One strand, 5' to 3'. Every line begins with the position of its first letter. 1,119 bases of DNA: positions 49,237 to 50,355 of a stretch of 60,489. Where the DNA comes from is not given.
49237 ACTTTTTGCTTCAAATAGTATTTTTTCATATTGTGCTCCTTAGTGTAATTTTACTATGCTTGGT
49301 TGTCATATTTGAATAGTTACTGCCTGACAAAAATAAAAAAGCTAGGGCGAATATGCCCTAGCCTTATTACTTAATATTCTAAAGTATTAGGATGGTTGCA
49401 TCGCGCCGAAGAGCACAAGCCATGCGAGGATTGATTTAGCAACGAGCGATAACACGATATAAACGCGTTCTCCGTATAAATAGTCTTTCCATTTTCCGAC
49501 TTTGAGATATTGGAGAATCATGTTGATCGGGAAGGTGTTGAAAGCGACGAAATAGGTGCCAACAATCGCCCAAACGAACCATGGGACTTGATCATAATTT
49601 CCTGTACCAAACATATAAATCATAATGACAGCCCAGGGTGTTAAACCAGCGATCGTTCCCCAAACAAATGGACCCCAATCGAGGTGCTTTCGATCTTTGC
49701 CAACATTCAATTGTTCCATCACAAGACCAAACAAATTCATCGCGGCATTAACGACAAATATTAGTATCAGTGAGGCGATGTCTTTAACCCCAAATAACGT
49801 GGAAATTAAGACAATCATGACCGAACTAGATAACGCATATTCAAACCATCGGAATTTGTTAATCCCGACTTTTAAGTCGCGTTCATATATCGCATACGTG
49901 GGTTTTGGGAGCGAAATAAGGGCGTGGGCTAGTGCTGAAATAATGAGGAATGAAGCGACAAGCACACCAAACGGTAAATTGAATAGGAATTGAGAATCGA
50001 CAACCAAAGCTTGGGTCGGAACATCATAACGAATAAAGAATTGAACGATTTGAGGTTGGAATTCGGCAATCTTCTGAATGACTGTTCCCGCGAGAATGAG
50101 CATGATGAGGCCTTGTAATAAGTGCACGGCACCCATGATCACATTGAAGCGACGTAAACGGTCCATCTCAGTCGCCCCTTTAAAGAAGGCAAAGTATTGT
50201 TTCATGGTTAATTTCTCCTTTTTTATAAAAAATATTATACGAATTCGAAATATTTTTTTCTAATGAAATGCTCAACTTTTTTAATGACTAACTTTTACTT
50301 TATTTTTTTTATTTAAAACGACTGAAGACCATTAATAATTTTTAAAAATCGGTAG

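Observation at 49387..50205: Stand-alone heliorhodopsin gene with no retinal pathway in 60 kb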

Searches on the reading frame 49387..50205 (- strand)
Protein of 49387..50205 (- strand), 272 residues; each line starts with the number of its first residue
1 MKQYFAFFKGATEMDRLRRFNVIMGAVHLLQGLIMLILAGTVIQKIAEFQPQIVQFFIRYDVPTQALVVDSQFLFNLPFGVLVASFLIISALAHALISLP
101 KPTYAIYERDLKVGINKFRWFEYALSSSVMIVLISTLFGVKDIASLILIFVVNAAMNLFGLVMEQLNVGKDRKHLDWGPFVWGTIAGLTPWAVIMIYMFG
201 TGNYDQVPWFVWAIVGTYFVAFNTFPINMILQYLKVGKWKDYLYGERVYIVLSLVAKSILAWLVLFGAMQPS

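Call 3: search_protein_families(library=pfam, proteins=[window:49387-50205:-], max_evalue=1)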
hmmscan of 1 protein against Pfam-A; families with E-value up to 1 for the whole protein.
window:49387-50205:- (272 aa): 1 family
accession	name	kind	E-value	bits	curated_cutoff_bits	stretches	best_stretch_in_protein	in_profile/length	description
PF18761.7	Heliorhodopsin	-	1.9e-94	316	26.7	1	17-269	1-242/242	Heliorhodopsin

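Call 4: search_protein_families(library=ncbifam, proteins=[window:49387-50205:-], max_evalue=1)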
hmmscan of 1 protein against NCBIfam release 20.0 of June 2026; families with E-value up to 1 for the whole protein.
window:49387-50205:- (272 aa): 3 families
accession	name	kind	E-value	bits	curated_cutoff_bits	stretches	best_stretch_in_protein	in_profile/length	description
NF038020.1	HeR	equivalog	1.5e-87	293.2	100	1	17-269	1-244/244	heliorhodopsin HeR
NF053699.1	bfi_fam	equivalog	0.018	15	100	1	200-256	17-73/131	Bfi1 family immunity protein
NF001931.0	PRK00704.2-3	equivalog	0.021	14.8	306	1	100-195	50-145/159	photosystem I reaction center protein subunit XI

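Call 5: search_solved_structures(query=window:49387-50205:-, max_evalue=1, show_alignments=3)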
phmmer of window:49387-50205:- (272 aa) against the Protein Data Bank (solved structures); distinct sequences matched with E-value up to 1: 6.
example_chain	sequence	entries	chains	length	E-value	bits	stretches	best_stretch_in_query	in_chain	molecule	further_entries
6is6_A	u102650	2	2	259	5.9e-51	177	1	16-271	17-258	heliorhodopsin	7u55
7clj_A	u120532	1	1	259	1.5e-50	175.7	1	16-271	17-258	heliorhodopsin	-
9vfc_A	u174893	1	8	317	2.1e-48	168.6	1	21-271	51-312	heliorhodopsin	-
6su3_X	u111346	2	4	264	7.3e-45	157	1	13-271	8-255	48C12 heliorhodopsin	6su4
9ljj_A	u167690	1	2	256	7.7e-45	156.9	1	13-271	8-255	Heliorhodopsin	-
6uh3_A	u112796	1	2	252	2.9e-44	155.1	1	13-268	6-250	Heliorhodopsin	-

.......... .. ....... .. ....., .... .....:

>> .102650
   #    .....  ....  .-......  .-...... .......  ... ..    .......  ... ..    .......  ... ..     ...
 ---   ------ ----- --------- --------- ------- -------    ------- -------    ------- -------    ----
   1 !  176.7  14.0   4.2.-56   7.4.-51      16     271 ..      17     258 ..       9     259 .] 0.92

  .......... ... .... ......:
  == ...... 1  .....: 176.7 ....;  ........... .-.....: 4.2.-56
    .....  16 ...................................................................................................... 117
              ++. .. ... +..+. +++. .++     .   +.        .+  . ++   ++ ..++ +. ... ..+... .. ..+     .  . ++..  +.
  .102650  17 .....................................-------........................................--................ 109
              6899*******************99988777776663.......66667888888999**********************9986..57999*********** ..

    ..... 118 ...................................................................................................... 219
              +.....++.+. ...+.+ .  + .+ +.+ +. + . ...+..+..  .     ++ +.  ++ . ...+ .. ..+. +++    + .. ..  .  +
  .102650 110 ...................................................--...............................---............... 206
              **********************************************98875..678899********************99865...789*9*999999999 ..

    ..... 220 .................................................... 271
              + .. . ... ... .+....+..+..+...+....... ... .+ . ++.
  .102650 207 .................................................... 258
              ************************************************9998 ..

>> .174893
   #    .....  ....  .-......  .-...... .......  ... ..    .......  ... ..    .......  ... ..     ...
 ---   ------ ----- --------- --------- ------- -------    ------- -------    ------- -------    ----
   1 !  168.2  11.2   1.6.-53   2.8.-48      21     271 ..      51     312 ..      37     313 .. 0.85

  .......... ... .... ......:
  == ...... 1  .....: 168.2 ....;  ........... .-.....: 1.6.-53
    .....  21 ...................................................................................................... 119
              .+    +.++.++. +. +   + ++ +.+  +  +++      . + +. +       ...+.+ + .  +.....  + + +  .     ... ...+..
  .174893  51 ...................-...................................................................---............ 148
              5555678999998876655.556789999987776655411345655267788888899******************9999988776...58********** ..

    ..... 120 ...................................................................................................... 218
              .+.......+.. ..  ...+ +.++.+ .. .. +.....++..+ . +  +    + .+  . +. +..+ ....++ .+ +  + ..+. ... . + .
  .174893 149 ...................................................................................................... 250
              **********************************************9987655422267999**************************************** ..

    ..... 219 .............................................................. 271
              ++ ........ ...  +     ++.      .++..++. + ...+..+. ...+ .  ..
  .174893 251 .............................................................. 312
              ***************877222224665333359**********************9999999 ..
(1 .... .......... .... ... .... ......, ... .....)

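Call 10: find_homologous_proteins(query=window:49387-50205:-, max_evalue=1e-10)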
Query window:49387-50205:- (272 aa): 4625 proteins with E <= 1e-10 among 6592 candidates; the best 120 are listed.
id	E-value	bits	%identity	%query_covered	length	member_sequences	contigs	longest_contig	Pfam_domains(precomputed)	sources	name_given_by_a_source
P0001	1.5e-173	594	100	100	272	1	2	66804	PF18761.8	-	-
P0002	1.4e-159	548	91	100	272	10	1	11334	PF18761.8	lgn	-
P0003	4.4e-150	517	87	100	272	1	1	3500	PF18761.8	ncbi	-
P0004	6.7e-149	513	85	100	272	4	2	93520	PF18761.8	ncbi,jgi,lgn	ncbi:MAG: heliorhodopsin HeR [Bacilli bacterium]|jgi:hypothetical protein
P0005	3.5e-145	501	84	100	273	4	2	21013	PF18761.8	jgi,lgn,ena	-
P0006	2.8e-143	495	82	100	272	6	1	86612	PF18761.8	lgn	-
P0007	8.3e-140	483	81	100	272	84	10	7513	PF18761.8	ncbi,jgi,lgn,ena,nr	ncbi:MAG: heliorhodopsin HeR [Bacilli bacterium]|jgi:hypothetical protein|nr:heliorhodopsin HeR [Bac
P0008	6.5e-137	474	79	100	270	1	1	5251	PF18761.8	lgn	-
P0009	4.3e-136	471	79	100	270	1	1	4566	PF18761.8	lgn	-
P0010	6.5e-136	470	79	100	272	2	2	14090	PF18761.8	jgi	-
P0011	8.1e-133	460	76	100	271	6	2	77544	PF18761.8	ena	-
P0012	1.3e-131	456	79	100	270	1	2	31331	PF18761.8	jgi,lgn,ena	-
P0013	1.7e-131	456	76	100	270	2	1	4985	PF18761.8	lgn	-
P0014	1.3e-130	453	77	100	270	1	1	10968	PF18761.8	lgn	-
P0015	2.4e-129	449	75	100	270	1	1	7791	PF18761.8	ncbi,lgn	-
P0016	4.4e-128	445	76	100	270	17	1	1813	PF18761.8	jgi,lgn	jgi:hypothetical protein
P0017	5.0e-128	445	80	92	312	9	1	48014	PF18761.8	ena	-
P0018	1.5e-127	443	77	95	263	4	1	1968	PF18761.8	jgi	-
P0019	4.4e-127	441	77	96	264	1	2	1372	PF18761.8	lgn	-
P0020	2.6e-126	439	76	94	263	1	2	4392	PF18761.8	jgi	jgi:hypothetical protein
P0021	4.7e-126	438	75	95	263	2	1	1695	PF18761.8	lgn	-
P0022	6.0e-126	438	75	100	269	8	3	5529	PF18761.8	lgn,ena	-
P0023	6.3e-126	438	76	96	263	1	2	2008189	PF18761.8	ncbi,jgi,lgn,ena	-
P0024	6.6e-126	438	77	96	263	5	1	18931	PF18761.8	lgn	-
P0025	8.8e-126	437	79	94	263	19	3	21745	PF18761.8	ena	-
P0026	1.7e-125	436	77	96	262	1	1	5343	PF18761.8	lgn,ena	-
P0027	2.0e-125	436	76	94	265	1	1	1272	PF18761.8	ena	-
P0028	4.5e-125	435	76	96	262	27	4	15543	PF18761.8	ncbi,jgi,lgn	-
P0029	8.4e-125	434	74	94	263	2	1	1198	PF18761.8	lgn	-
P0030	1.6e-124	433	76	95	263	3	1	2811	PF18761.8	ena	-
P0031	1.9e-124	433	73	94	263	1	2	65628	PF18761.8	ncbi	ncbi:MAG: heliorhodopsin HeR [Bacillota bacterium]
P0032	1.9e-124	433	76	94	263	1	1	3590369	PF18761.8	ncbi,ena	-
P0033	2.0e-124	433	74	95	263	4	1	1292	PF18761.8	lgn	-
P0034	2.0e-124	433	75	94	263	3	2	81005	PF18761.8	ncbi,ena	-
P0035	2.2e-124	433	76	94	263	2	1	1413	PF18761.8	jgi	jgi:hypothetical protein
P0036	2.2e-124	433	73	96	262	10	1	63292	PF18761.8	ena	-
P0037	2.9e-124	432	76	96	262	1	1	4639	PF18761.8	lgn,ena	-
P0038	3.0e-124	432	75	94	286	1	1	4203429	PF18761.8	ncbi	-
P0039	3.3e-124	432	75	94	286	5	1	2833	PF18761.8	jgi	jgi:hypothetical protein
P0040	3.3e-124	432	75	100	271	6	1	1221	PF18761.8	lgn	-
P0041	3.7e-124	432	77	94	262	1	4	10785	PF18761.8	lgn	-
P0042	3.8e-124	432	75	96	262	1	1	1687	PF18761.8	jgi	-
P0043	4.2e-124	432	75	95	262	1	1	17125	PF18761.8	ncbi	-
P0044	4.5e-124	432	75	96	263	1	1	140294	PF18761.8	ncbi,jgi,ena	ncbi:MAG: heliorhodopsin HeR [Candidatus Izemoplasmatales bacterium]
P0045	4.8e-124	432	75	96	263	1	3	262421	PF18761.8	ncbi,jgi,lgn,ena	jgi:hypothetical protein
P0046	5.0e-124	431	75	94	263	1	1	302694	PF18761.8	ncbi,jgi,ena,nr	ncbi:MAG: heliorhodopsin HeR [Acholeplasma sp.]|nr:heliorhodopsin HeR [Acholeplasma sp.]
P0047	5.4e-124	431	75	100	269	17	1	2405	PF18761.8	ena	-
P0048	6.3e-124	431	76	94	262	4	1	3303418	PF18761.8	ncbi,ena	-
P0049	6.5e-124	431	75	100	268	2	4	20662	PF18761.8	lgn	-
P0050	7.3e-124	431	74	96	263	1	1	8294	PF18761.8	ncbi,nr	ncbi:MAG: heliorhodopsin HeR [Bacillota bacterium]|nr:heliorhodopsin HeR [Bacillota bacterium]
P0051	8.9e-124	431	75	94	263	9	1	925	PF18761.8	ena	-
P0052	8.9e-124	431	73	96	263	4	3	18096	PF18761.8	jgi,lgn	jgi:hypothetical protein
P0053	9.1e-124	431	75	94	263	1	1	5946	PF18761.8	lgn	-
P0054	9.1e-124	431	75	96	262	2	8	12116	PF18761.8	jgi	jgi:hypothetical protein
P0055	1.1e-123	430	75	96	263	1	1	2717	PF18761.8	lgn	-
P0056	1.1e-123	430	75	96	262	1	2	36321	PF18761.8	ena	-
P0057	1.3e-123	430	76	95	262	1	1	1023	PF18761.8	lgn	-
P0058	1.5e-123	430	74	96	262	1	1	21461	PF18761.8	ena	-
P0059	1.7e-123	430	72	95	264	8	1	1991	PF18761.8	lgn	-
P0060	1.9e-123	430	74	94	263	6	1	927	PF18761.8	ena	-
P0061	2.0e-123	429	76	95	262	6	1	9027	PF18761.8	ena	-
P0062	2.1e-123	429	76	95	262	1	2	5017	PF18761.8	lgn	-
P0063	2.5e-123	429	72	97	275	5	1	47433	PF18761.8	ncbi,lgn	-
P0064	2.6e-123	429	75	96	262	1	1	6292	PF18761.8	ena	-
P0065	2.7e-123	429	73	94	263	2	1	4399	PF18761.8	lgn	-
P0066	2.8e-123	429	72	96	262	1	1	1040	PF18761.8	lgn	-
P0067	2.9e-123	429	75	96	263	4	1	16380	PF18761.8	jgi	-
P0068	3.0e-123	429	72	100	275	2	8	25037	PF18761.8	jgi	jgi:hypothetical protein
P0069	3.0e-123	429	73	95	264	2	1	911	PF18761.8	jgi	-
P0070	3.2e-123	429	75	96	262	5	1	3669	PF18761.8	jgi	-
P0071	4.3e-123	428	74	96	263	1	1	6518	PF18761.8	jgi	jgi:hypothetical protein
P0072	4.4e-123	428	73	94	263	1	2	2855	PF18761.8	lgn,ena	-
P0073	4.5e-123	428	75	95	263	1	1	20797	PF18761.8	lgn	-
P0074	4.6e-123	428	73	95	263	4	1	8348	PF18761.8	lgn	-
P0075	4.7e-123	428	75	94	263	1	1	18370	PF18761.8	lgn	-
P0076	5.1e-123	428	75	96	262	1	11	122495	PF18761.8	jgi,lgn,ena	-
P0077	5.1e-123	428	74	94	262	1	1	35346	PF18761.8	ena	-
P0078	5.3e-123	428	76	94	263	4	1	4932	PF18761.8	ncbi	-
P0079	5.3e-123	428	76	94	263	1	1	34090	PF18761.8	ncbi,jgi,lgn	-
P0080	5.5e-123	428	72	95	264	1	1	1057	PF18761.8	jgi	jgi:hypothetical protein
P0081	6.2e-123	428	76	96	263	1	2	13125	PF18761.8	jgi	jgi:hypothetical protein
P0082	6.3e-123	428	75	96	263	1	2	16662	PF18761.8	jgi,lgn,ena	-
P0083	7.4e-123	428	73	94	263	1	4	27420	PF18761.8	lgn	-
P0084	7.4e-123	428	74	94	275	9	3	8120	PF18761.8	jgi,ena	-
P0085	8.4e-123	427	74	94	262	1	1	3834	PF18761.8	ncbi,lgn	ncbi:MAG: heliorhodopsin HeR [Eubacteriales bacterium]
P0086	8.6e-123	427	76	94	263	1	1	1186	PF18761.8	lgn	-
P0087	8.9e-123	427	76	94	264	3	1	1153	PF18761.8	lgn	-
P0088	9.0e-123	427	75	94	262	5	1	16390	PF18761.8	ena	-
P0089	9.7e-123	427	76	96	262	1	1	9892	PF18761.8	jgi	-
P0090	1.1e-122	427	73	97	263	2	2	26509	PF18761.8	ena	-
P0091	1.3e-122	427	73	96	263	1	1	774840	PF18761.8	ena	-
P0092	1.3e-122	427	75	95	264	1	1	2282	PF18761.8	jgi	jgi:hypothetical protein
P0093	1.4e-122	427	75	94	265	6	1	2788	PF18761.8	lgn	-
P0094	1.4e-122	427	73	94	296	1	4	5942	PF18761.8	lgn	-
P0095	1.5e-122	427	74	94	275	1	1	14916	PF18761.8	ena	-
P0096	1.5e-122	427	74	94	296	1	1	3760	PF18761.8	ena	-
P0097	1.5e-122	427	75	94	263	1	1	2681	PF18761.8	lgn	-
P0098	1.6e-122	426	75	94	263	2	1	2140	PF18761.8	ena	-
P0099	1.6e-122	426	74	94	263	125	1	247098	PF18761.8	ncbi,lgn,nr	ncbi:hypothetical protein B0533_07380 [Sedimentibacter sp. SX930]|nr:hypothetical protein B0533_0738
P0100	1.7e-122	426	73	94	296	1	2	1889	PF18761.8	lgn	-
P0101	1.8e-122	426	76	94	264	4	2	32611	PF18761.8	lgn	-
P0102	1.8e-122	426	73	94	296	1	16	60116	PF18761.8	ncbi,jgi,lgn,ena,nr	ncbi:MAG TPA: heliorhodopsin HeR [Trichococcus flocculiformis]|jgi:hypothetical protein|nr:heliorhod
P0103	1.9e-122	426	73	94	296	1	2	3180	PF18761.8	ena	-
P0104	2.0e-122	426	75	94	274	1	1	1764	PF18761.8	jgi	jgi:hypothetical protein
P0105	2.1e-122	426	72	95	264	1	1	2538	PF18761.8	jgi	jgi:hypothetical protein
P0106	2.1e-122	426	74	94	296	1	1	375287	PF18761.8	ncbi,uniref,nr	ncbi:heliorhodopsin HeR [Trichococcus paludicola]|uniref:heliorhodopsin HeR n=1 Tax=Trichococcus pal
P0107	2.2e-122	426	75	94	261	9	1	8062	PF18761.8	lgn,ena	-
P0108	2.3e-122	426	73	100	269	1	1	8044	PF18761.8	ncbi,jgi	ncbi:MAG: heliorhodopsin HeR [Bacilli bacterium]|jgi:hypothetical protein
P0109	2.3e-122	426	75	96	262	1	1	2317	PF18761.8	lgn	-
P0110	2.4e-122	426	74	94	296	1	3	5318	PF18761.8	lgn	-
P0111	2.4e-122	426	73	94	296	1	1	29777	PF18761.8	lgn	-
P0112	2.6e-122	426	76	94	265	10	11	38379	PF18761.8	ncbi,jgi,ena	jgi:ABC-type multidrug transport system fused ATPase/permease subunit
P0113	2.6e-122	426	73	94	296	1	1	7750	PF18761.8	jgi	jgi:hypothetical protein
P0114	2.6e-122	426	73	94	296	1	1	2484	PF18761.8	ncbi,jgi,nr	ncbi:MAG TPA: heliorhodopsin HeR [Trichococcus flocculiformis]|jgi:hypothetical protein|nr:heliorhod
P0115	2.7e-122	426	73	96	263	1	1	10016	PF18761.8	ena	-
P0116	2.7e-122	426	73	94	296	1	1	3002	PF18761.8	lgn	-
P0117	3.0e-122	426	73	94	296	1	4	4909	PF18761.8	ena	-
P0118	3.2e-122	426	73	94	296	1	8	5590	PF18761.8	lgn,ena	-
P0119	3.2e-122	426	73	94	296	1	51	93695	PF18761.8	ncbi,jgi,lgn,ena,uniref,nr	ncbi:heliorhodopsin HeR [Trichococcus shcherbakoviae]|jgi:hypothetical protein|uniref:Heliorhodopsin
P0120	3.3e-122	425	72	96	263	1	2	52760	PF18761.8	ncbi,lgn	-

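Call 11: find_related_loci(query=window:49387-50205:-, collection=genome_contigs, flank=10000)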
Query window:49387-50205:- (272 aa) in genome_contigs; peptide patterns used: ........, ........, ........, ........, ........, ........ (x = any residue, [..] = any of these).
464 stretches matched a pattern; 425 encode a relative of the query (tblastn E <= 1e-3); the best 80 are kept; 80 distinct loci.
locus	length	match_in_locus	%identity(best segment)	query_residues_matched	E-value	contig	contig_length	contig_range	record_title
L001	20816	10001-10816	89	1-272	7e-163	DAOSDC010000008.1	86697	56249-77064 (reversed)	MAG TPA_asm: Bacilli bacterium isolate AMR_MDS_1841 NODE_192_length_86697_cov_6.971596, whole genome shotgun sequence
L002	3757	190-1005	84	1-272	7e-160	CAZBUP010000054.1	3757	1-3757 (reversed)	MAG TPA_asm: uncultured Staphylococcaceae bacterium isolate binchicken_co269_220 genome assembly, contig: NODE_26019_len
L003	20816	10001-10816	85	1-272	3e-149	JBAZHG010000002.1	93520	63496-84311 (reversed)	MAG: Bacilli bacterium isolate SO_2017_LW3_65 NODE_435_length_93520_cov_1.775315_LW162_2017, whole genome shotgun sequen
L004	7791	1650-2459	75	1-272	5e-137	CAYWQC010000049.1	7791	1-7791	MAG TPA_asm: uncultured Staphylococcaceae bacterium isolate binchicken_co157_111 genome assembly, contig: NODE_23017_len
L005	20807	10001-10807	75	1-271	1e-132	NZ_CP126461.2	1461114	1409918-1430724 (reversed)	Acholeplasma laidlawii strain 8195 chromosome, complete genome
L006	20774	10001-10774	76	14-271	8e-132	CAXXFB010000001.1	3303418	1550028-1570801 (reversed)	MAG: Christensenellaceae bacterium isolate 086d21dd-391b-4e05-b467-ec890eab2947 genome assembly, contig: contig_1, whole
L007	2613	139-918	77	12-271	1e-138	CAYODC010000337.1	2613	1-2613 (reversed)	MAG TPA_asm: uncultured Verrucomicrobiota bacterium isolate SRP294416_co1_711 genome assembly, contig: NODE_105624_lengt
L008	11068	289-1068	77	12-271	2e-131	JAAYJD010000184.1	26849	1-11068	MAG: Clostridiaceae bacterium isolate AS10tlH2TH_219 151585_AS10, whole genome shotgun sequence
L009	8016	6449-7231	73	9-271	4e-131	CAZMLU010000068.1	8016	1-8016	MAG TPA_asm: uncultured Desulfovibrionaceae bacterium isolate binchicken_co32_435 genome assembly, contig: NODE_16028_le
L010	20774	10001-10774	76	14-271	4e-131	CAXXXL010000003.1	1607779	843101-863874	MAG: Christensenellaceae bacterium isolate f799d269-9f17-4ef2-88a6-4e1788b66faa genome assembly, contig: contig_3, whole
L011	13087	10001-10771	74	15-271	8e-131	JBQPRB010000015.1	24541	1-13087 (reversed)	Jeotgalibaca sp. A122 Scaffold15, whole genome shotgun sequence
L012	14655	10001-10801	74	9-271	1e-130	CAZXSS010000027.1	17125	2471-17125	MAG TPA_asm: uncultured Candidatus Izemoplasmatales bacterium isolate SRP252850_co1_240 genome assembly, contig: NODE_61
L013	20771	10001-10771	75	15-271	4e-130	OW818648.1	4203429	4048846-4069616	metagenome genome assembly, chromosome: 1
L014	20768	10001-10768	75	16-271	6e-130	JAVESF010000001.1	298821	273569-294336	MAG: Acholeplasma sp. isolate BF1_46 scaffold_25_c1_biofilm_2017, whole genome shotgun sequence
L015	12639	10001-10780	75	12-271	3e-130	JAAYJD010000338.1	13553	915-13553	MAG: Clostridiaceae bacterium isolate AS10tlH2TH_219 376717_AS10, whole genome shotgun sequence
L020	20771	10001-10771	74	15-271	4e-129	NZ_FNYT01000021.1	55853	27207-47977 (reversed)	Trichococcus ilyis strain DSM 22150, whole genome shotgun sequence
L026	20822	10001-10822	71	2-271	4e-128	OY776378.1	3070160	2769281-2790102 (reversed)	MAG: Christensenellaceae bacterium isolate 810d6d61-b0c4-42bb-bd3a-0296a85592aa genome assembly, chromosome: 1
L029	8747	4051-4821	73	15-271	7e-128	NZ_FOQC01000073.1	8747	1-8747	Trichococcus flocculiformis strain DSM 2094, whole genome shotgun sequence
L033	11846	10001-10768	75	16-271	1e-127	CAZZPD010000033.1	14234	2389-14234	MAG TPA_asm: uncultured Candidatus Izemoplasmatales bacterium isolate binchicken_co42_464 genome assembly, contig: NODE_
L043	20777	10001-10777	77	13-271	6e-127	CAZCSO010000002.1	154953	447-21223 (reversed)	MAG TPA_asm: uncultured Candidatus Izemoplasmatales bacterium isolate binchicken_co27_434 genome assembly, contig: NODE_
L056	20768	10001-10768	74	16-271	6e-127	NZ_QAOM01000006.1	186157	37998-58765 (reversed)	Trichococcus patagoniensis strain DSM 18806 Ga0192380_106, whole genome shotgun sequence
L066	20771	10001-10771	72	16-271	1e-124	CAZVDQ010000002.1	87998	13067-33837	MAG TPA_asm: uncultured Mariniplasma sp. isolate binchicken_co181_473 genome assembly, contig: NODE_204_length_87998_cov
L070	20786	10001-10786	70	13-271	1e-124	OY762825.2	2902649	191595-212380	MAG: Bacillota bacterium isolate a4b9c31c-ef31-4d75-b59c-0ff53f957e1a genome assembly, chromosome: 1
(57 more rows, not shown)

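Call 12: find_encoding_contigs(protein=P0001, flank=10000, max_places=4)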
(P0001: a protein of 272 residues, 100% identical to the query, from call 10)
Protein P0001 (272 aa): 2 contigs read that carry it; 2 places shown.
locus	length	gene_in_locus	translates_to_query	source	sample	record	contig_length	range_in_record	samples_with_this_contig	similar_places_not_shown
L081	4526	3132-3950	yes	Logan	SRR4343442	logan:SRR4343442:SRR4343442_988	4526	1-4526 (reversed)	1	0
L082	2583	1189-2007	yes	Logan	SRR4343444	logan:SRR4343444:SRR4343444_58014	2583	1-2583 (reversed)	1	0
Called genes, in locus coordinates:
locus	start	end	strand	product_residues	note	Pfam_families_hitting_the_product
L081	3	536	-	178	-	?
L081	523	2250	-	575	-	PF01266:DAO, PF13450:NAD_binding_8, PF04324:Fer2_BFD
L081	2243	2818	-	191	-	PF00440:TetR_N, PF13977:TetR_C_6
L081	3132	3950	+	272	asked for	PF18761:Heliorhodopsin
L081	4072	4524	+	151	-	?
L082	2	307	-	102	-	?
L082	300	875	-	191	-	PF00440:TetR_N, PF13977:TetR_C_6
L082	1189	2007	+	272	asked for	PF18761:Heliorhodopsin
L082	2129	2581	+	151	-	?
